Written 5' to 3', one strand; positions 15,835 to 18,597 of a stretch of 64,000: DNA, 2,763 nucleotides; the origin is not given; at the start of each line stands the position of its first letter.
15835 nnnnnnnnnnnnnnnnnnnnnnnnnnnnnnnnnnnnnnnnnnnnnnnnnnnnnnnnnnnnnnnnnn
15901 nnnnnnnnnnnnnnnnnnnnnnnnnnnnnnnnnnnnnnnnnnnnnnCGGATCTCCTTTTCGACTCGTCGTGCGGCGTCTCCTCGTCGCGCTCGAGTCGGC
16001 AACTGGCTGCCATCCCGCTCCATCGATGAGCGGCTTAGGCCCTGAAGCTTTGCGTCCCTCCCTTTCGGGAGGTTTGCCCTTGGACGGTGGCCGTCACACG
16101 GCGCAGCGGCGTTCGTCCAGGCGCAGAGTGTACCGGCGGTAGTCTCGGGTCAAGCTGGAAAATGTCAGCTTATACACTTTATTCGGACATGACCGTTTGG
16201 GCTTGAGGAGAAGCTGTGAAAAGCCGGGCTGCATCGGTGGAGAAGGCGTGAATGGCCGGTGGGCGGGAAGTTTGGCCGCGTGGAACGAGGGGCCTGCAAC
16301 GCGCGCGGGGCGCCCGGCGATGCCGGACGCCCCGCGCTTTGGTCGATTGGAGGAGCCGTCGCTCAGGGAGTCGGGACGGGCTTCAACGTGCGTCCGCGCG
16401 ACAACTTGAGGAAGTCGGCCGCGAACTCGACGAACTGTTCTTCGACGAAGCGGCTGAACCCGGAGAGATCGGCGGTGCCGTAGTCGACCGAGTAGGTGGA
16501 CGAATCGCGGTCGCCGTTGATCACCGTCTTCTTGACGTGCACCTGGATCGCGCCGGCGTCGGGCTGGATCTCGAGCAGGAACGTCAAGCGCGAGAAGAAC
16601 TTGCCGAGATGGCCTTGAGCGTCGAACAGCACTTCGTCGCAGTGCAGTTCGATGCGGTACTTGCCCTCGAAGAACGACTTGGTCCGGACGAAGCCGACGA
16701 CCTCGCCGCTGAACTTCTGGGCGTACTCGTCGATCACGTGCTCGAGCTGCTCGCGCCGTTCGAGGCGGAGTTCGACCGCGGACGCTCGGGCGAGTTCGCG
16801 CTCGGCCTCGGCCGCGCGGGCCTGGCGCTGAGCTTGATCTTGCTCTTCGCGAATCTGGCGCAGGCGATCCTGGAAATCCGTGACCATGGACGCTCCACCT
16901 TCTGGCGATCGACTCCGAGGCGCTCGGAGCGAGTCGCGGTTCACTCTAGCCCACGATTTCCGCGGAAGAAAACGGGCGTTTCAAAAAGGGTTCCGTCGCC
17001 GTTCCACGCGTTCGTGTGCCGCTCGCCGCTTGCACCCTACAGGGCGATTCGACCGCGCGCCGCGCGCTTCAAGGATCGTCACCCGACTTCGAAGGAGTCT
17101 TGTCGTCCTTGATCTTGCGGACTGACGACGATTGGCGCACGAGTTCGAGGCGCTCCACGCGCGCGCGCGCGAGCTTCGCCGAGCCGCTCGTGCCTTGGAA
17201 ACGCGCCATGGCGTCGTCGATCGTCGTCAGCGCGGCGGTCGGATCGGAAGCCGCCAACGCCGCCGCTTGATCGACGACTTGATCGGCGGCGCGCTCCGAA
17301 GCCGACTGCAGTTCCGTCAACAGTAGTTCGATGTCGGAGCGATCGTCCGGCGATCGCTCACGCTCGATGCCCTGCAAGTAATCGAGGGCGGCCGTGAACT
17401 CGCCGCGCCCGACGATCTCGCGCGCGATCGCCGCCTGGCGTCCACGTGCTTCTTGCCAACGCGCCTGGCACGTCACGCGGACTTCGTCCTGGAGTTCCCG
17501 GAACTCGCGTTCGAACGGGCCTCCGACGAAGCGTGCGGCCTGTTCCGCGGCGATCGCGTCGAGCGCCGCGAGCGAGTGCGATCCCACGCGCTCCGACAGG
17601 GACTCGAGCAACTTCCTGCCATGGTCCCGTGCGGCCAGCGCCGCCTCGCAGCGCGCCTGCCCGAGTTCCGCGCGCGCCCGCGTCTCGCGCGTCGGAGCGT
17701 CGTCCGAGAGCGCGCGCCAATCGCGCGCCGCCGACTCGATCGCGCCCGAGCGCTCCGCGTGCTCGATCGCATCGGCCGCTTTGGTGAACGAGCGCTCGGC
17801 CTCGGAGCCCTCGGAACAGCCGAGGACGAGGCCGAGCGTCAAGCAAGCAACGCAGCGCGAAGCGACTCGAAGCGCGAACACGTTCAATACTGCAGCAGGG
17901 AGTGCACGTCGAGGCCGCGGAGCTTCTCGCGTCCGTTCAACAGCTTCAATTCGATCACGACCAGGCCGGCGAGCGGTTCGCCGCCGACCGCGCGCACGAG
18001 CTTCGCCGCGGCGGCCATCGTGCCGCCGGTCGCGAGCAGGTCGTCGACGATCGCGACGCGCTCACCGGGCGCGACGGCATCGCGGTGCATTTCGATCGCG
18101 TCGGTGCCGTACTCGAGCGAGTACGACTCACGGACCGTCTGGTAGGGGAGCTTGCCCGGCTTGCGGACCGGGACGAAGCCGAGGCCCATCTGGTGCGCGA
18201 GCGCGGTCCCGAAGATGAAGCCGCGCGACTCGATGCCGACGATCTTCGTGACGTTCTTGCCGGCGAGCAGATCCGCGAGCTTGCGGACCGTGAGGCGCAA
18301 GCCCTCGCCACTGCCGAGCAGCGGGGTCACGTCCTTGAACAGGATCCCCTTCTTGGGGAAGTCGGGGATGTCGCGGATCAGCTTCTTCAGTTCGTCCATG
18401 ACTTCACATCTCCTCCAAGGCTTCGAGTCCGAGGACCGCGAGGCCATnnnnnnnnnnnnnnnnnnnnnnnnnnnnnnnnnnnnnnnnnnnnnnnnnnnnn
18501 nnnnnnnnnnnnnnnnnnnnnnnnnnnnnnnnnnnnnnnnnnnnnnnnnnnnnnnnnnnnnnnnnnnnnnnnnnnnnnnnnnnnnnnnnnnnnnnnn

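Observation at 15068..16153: c-di-GMP-I riboswitch directly controlling a FliA/WhiG sigma factor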

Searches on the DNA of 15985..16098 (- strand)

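Call 35: build_rna_model(alignment_id=A3)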
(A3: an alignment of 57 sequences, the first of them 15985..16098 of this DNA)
Model R1 built from alignment A3 (57 sequences, 142 columns); structure: RNAalifold consensus.
model positions 110; base pairs 15; branch points 1; effective number of sequences 3.67; information 0.59 bits per position. Calibrated on 0.2 Mb of random sequence (short: E-values are rough).
structure used (alignment columns):
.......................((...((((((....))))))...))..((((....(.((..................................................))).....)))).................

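Call 36: search_with_rna_model(model_id=R1, sources=[L081, L082, L083, L084, L085, L086, L087, L088, L089, L090, L091, L092, L093, L094, L095, L096, L097, L098, L099, L100, L101, L102, L103, L104, L105, L106, L107, L108, L109, L110, L111, L112, L113, L114, L115, L116, L117, L118, L119, L120, L121, L122, L123, L124, L125, L126, L127, L128, L129, L130, L131, L132, L133, L134, L135, L136, L137, L138, L139, L140, L141, L142, L143, L144, L145, L146, L147, L148, L149, L150, L151, L152, L153, L154, L155, L156, L157, L158, L159, L160, L008, L009, L010, L023, L031, L036, L044, L049, L066, L067, L068, L069, L072, L073, L074, L075, L076, L078, L079, L080], max_evalue=0.01)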
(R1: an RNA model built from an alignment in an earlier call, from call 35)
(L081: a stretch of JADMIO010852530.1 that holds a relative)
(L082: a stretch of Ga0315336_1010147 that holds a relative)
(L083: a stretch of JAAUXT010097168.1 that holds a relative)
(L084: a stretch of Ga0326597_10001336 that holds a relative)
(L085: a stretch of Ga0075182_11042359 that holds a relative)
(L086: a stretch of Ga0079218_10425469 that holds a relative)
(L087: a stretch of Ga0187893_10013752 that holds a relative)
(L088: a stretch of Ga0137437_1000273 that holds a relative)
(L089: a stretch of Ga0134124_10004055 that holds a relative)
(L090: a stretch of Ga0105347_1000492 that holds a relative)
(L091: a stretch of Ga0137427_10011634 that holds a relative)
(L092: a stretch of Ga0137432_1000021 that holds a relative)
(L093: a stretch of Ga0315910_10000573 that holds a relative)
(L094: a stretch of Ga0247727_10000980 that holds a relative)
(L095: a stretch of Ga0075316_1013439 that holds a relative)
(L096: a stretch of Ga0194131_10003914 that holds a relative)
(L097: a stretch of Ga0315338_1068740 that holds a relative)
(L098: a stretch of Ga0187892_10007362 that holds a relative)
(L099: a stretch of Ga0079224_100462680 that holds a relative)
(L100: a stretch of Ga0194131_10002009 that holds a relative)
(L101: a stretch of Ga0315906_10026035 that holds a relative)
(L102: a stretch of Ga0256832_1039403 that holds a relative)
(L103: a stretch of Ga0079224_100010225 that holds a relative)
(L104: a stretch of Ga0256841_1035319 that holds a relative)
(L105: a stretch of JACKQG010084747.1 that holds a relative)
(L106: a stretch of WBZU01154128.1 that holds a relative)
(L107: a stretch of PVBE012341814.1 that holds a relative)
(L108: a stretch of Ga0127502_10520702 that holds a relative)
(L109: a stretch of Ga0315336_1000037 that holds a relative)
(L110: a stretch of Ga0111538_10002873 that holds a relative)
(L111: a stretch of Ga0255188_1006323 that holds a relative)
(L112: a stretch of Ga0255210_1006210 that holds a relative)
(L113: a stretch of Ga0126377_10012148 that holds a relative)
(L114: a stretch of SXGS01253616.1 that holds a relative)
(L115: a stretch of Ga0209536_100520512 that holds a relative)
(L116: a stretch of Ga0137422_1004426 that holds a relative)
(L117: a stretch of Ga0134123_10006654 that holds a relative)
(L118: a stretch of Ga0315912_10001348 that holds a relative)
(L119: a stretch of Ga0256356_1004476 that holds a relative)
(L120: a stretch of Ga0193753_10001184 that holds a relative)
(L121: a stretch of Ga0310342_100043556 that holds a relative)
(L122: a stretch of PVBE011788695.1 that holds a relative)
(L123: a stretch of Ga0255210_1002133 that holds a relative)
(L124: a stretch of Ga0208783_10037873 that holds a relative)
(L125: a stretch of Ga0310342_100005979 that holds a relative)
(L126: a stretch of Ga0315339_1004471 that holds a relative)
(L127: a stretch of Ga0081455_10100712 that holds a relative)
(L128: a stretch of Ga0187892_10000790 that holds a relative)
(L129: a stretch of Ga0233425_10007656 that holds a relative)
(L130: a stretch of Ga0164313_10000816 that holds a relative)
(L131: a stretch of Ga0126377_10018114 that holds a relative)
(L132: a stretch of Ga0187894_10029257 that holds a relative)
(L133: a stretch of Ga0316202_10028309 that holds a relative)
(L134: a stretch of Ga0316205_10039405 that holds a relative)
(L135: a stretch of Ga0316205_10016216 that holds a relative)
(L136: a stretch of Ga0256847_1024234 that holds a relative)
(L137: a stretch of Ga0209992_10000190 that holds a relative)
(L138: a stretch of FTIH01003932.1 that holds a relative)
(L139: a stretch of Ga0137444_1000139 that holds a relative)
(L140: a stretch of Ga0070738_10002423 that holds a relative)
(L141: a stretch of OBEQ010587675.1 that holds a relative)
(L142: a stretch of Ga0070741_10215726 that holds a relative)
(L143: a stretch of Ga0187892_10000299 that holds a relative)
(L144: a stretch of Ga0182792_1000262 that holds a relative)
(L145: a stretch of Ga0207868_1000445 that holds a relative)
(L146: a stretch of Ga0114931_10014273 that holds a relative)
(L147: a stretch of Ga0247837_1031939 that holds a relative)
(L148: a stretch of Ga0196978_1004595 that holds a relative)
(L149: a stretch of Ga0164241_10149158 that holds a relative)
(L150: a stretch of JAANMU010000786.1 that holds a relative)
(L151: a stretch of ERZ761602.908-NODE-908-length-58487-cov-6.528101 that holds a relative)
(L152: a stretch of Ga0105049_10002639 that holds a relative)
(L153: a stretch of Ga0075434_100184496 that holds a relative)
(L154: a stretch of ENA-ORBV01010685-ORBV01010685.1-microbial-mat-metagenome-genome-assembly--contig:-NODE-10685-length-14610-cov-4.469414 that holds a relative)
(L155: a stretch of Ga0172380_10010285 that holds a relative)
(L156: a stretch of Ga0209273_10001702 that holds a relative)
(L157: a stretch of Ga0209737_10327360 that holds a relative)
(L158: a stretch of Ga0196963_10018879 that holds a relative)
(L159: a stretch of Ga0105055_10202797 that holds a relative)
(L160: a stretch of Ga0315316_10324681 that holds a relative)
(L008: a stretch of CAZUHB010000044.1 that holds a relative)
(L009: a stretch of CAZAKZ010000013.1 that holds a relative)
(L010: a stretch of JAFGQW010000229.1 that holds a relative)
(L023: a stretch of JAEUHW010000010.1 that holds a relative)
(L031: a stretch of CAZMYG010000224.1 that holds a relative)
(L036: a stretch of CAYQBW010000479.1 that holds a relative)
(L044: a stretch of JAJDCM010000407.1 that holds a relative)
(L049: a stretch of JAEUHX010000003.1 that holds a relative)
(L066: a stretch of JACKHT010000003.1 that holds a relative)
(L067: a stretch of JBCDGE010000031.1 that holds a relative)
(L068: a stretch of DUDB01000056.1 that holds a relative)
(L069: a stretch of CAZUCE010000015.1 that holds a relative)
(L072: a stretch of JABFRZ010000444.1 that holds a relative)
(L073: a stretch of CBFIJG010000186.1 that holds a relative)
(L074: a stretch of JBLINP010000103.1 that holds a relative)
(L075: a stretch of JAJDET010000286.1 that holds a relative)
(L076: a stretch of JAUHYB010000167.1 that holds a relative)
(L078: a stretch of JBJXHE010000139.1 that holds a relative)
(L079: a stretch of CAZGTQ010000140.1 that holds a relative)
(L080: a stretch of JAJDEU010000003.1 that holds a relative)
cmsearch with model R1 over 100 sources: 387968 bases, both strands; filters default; matches with E-value up to 0.01: 44.
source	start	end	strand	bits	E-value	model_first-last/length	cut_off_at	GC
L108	45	155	+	96.3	2.8e-27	1-110/110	no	0.6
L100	1669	1779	+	95.2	6.1e-27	1-110/110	no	0.68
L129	1678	1786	+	95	7e-27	1-110/110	no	0.6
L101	1636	1746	+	94.8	8.2e-27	1-110/110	no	0.68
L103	1571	1679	+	93.1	2.7e-26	1-110/110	no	0.62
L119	31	164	+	92.3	4.9e-26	1-110/110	no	0.63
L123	1554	1687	+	92.3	4.9e-26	1-110/110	no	0.63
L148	1682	1807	+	91.4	9.3e-26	1-110/110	no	0.67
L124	411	520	+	90.9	1.3e-25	1-110/110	no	0.61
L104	257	366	+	90.6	1.6e-25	1-110/110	no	0.64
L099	341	452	+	89.4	3.8e-25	1-110/110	no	0.62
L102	1486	1594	+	87.8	1.2e-24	1-110/110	no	0.65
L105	493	611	+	87.4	1.6e-24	1-110/110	no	0.59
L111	579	712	+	87.3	1.7e-24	1-110/110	no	0.65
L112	977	1110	+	87.3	1.7e-24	1-110/110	no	0.65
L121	1106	1214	+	85.9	4.5e-24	1-110/110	no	0.58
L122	1674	1782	+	85.9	4.5e-24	1-110/110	no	0.58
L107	479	597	+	85.6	5.6e-24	1-110/110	no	0.54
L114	989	1118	+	84.8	9.9e-24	1-110/110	no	0.62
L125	1681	1798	+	84.6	1.2e-23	1-110/110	no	0.65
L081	1595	1707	+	84.6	1.2e-23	1-110/110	no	0.65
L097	190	298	+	80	3.1e-22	1-110/110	no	0.62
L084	1850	1963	+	79.1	5.9e-22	1-110/110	no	0.63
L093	1748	1871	+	78.5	9.1e-22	1-110/110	no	0.59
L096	1768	1894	+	76.3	4.2e-21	1-110/110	no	0.63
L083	222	331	+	72.7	5.5e-20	1-110/110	no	0.67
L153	1341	1469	+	72.5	6.3e-20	1-110/110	no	0.65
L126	1781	1892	+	72.3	7.4e-20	1-110/110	no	0.65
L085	4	121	+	72.3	7.6e-20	1-110/110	no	0.62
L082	1900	2012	+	71.9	1e-19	1-110/110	no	0.68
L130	1673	1773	+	70.8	2.2e-19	1-110/110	no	0.65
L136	525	622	+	69.9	4.2e-19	1-110/110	no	0.64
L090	1769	1902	+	69.7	4.8e-19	1-110/110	no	0.68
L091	1585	1718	+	69.7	4.8e-19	1-110/110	no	0.68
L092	1769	1902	+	69.7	4.8e-19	1-110/110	no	0.68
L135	1487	1584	+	69.2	6.7e-19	1-110/110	no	0.65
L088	1723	1856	+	68.9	8.5e-19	1-110/110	no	0.68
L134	1457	1560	+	68.9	8.6e-19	1-110/110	no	0.67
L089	1718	1851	+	68.6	1.1e-18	1-110/110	no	0.68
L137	1673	1770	+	68.5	1.1e-18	1-110/110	no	0.64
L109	1739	1812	+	63.5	4e-17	22-96/110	no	0.66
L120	1700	1808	+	62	1.1e-16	1-110/110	no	0.68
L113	1722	1830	+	60.6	3.2e-16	1-110/110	no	0.72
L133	725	806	+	59.1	9.1e-16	22-99/110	no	0.71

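Call 57: search_with_rna_model(model_id=R1, sources=[L087, L094, L098, L110, L116, L117, L118, L127, L128, L131, L132, L008, L009, L010, L044, L049], filters=off, max_evalue=1)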
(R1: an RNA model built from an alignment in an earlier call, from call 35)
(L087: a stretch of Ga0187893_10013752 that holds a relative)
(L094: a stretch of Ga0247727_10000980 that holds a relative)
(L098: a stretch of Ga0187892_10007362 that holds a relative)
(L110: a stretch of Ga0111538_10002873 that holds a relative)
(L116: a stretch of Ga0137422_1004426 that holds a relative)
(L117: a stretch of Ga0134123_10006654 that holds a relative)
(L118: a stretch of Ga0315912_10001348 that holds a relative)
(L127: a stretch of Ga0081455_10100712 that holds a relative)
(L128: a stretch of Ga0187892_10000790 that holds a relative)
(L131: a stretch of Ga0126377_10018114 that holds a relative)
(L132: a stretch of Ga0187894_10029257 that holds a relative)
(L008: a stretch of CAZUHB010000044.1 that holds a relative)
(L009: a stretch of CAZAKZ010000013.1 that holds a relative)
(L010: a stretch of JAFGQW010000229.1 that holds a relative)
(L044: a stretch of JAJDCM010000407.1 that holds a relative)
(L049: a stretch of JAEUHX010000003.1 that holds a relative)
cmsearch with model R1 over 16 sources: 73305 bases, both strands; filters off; matches with E-value up to 1: 1.
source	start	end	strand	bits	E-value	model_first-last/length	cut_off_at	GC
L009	4602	4693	-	9.3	0.43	1-110/110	no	0.65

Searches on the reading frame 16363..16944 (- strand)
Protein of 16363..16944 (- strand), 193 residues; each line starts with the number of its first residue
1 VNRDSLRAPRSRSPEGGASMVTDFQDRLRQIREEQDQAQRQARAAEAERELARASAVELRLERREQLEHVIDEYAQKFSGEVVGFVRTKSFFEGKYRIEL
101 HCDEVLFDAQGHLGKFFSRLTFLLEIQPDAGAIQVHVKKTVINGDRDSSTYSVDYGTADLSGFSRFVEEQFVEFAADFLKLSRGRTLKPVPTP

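Call 5: search_protein_families(library=pfam, proteins=[window:16363-16944:-], max_evalue=0.001)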
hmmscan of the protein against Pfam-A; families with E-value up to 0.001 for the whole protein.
window:16363-16944:- (193 aa): 0 families

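Call 52: search_protein_families(library=ncbifam, proteins=[window:16363-16944:-], max_evalue=0.01)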
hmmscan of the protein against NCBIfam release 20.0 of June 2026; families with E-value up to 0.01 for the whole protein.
window:16363-16944:- (193 aa): 1 family
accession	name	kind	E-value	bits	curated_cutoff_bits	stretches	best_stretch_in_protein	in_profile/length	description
TIGR03321.1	alt_F1F0_F0_B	exception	0.0045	16.8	224.7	1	19-75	148-203/246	alternate F1F0 ATPase, F0 subunit B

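Call 53: search_solved_structures(query=window:16363-16944:-, max_evalue=1)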
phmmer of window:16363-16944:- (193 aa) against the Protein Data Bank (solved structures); distinct sequences matched with E-value up to 1: 4.
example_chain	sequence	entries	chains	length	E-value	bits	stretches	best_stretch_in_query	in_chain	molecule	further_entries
9e6q_AG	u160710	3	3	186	0.22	14.8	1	103-147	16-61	Large ribosomal subunit protein uL13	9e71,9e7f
8i7r_O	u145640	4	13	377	0.53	13.6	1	16-79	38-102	RIB43A-like with coiled-coils protein 2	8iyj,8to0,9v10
5hq2_M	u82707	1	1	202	0.83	13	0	39-105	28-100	N-lysine methyltransferase SETD8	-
7xpx_K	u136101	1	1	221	0.96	12.8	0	39-105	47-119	N-lysine methyltransferase KMT5A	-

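Call 72: find_homologous_proteins(query=window:16363-16944:-, max_evalue=0.00001)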
Query window:16363-16944:- (193 aa): 8 proteins with E <= 0.00001 among 339 candidates.
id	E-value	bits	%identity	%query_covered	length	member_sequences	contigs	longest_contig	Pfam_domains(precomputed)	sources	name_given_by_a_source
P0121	9.9e-105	366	99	90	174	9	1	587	-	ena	-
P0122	2.2e-81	290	79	90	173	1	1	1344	-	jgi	jgi:hypothetical protein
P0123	4.8e-74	266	74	90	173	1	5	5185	-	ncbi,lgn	-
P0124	5.4e-52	194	100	50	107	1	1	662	-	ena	-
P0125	6.7e-36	142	45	90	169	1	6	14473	-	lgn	-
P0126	1.7e-31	128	47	81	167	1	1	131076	-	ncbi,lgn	-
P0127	3.7e-31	127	50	81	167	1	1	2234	-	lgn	-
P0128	7.8e-31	125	43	83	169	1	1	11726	-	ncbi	ncbi:MAG: hypothetical protein V2A76_03700 [Planctomycetota bacterium]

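Call 78: predict_structure(alignment_id=A4)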
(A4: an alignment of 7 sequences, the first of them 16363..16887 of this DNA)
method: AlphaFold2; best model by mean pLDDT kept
length: 174 residues; sequences in the alignment: 7
mean_pLDDT: 83.6   pTM: 0.70
mean pLDDT of the five models: 83.6, 83.2, 82.4, 79.4, 70.3
residues with pLDDT >= 90: 75; 70-90: 74; 50-70: 24; < 50: 1
segments of 3 or more residues with pLDDT < 50: none
pLDDT, mean of each block of 10 residues (from residue 1): 82 93 90 84 89 95 90 89 80 81 86 84 69 73 90 90 69 53
secondary structure, 60 per line:
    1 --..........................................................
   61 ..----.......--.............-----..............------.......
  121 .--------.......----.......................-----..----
elements in order: H3-62 E67-73 E76-88 E94-107 E114-121 E130-136 H141-163

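Call 80: fold_search(model_id=the predicted structure, library=pdb)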
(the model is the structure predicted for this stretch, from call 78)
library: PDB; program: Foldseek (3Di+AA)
matches with E <= 10: 600; with E <= 0.001: 0
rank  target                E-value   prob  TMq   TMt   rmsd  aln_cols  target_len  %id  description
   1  4koo_D                4.8e-02  0.63  0.22  0.22  14.5       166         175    7  Crystal Structure of WHY1 from Arabidopsis thaliana (released 2013-11-13)
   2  1izn_A                6.7e-02  0.84  0.35  0.25   7.0       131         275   13  Crystal Structure of Actin Filament Capping Protein CapZ (released 2003-04-08)
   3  7t5q_I                6.7e-02  0.66  0.32  0.23   7.4       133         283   12  Cryo-EM Structure of a Transition State of Arp2/3 Complex Activation (released 2023-06-14)
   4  3aaa_A                1.1e-01  0.80  0.36  0.26   6.6       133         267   13  Crystal Structure of Actin capping protein in complex with V-1 (released 2010-08-04)
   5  7ccc_C                1.3e-01  0.84  0.36  0.26   6.4       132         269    9  The structure of the actin filament uncapping complex mediated by twinfilin (released 2021-02-03)
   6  4koo_A                1.3e-01  0.41  0.22  0.22  14.2       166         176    7  Crystal Structure of WHY1 from Arabidopsis thaliana (released 2013-11-13)
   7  4koo_C                1.4e-01  0.60  0.23  0.24  13.0       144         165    6  Crystal Structure of WHY1 from Arabidopsis thaliana (released 2013-11-13)
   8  7ds2_A                1.5e-01  0.47  0.29  0.22   8.5       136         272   11  Crystal structure of actin capping protein in complex with twinflin-1 C-terminus tail (released 2021-03-03)
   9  9yim_Y                1.5e-01  0.38  0.27  0.20   8.1       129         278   14  Capping protein bound to the barbed end of F-actin (released 2026-03-04)
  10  1izn_C                1.7e-01  0.66  0.34  0.25   7.0       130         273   13  Crystal Structure of Actin Filament Capping Protein CapZ (released 2003-04-08)
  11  7ds8_A                1.8e-01  0.63  0.33  0.24   6.9       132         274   11  Crystal structure of actin capping protein in complex with twinflin-1/CD2AP CPI chimera peptide (CDN-TWC) (released 2021-03-03)
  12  7ds6_A                1.8e-01  0.54  0.31  0.23   7.5       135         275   14  Crystal structure of actin capping protein in complex with twinflin-1/CD2AP CPI chimera peptide (TWN-CDC) (released 2021-03-03)
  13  4q79_B                2.0e-01  0.08  0.12  0.11  20.2       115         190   11  Structure of a HG-derivative CsgG (released 2014-12-17)
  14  8f8q_G                2.1e-01  0.47  0.30  0.22   7.8       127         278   14  Cryo-EM structure of the CapZ-capped barbed end of F-actin (released 2023-06-07)
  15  8chu_B                2.1e-01  0.33  0.20  0.23  15.5       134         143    7  Crystal structure of human PURA repeat I-II K97E mutant (released 2024-02-21)
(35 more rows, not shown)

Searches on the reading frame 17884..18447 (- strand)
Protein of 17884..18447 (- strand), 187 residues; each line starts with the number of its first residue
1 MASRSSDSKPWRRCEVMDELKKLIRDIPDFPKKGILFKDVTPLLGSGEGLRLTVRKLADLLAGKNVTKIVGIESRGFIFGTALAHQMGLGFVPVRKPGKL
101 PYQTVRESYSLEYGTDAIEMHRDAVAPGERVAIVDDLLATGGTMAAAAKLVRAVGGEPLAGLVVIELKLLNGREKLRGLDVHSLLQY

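Call 8: search_protein_families(library=pfam, proteins=[window:17884-18447:-], max_evalue=0.0001)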
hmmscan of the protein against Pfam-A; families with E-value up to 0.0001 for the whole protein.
window:17884-18447:- (187 aa): 1 family
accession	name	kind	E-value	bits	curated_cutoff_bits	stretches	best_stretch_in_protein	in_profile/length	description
PF00156.33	Pribosyltran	-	3.1e-13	49.8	26.3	1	59-164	25-122/158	Phosphoribosyl transferase domain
